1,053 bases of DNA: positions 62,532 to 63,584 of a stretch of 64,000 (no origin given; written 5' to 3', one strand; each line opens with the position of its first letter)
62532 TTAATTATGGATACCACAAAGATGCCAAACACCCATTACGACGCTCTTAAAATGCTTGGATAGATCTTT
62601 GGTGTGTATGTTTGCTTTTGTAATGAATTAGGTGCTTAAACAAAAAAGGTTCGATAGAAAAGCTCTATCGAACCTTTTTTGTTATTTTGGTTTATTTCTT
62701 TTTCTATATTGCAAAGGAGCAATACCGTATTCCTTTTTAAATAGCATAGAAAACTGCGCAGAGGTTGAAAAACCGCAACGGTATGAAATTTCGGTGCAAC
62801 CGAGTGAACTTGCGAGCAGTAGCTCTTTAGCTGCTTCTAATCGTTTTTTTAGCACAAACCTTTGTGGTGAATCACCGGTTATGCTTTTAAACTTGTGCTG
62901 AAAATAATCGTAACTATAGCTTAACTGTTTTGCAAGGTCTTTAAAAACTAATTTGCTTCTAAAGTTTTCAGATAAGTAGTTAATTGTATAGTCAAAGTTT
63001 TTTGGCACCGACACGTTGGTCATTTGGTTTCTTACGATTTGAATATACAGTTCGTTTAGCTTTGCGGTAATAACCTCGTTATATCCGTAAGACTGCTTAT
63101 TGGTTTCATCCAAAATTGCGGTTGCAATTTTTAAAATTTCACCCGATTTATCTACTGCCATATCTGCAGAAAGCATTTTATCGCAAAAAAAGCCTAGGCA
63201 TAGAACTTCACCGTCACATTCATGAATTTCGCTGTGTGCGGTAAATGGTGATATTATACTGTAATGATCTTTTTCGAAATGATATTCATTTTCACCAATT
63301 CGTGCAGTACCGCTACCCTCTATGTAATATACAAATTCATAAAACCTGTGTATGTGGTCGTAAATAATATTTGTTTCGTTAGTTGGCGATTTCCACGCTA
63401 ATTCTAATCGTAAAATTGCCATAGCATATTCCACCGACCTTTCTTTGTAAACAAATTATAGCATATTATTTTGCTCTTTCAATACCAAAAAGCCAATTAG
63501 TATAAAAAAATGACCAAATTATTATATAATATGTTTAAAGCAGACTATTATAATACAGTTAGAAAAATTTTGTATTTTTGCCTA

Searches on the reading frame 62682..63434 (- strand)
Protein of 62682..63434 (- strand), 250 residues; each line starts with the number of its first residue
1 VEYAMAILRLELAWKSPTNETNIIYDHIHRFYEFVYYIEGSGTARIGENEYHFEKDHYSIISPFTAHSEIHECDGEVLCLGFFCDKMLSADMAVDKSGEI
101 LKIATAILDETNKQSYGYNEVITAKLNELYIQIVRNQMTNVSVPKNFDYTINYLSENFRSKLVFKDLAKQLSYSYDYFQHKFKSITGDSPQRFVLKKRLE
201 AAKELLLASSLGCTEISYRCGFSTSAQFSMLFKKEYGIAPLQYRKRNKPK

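Call 70: search_protein_families(library=pfam, proteins=[window:62682-63434:-], max_evalue=0.00001)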
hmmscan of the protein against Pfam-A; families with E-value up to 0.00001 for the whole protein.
window:62682-63434:- (250 aa): 2 families
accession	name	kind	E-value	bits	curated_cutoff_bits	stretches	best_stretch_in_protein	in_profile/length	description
PF12833.13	HTH_18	-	7.3e-21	74.7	33.6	1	167-246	1-80/80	Helix-turn-helix domain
PF00165.29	HTH_AraC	-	3.3e-11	43.5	26.6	0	155-193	2-40/42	Bacterial regulatory helix-turn-helix proteins, AraC family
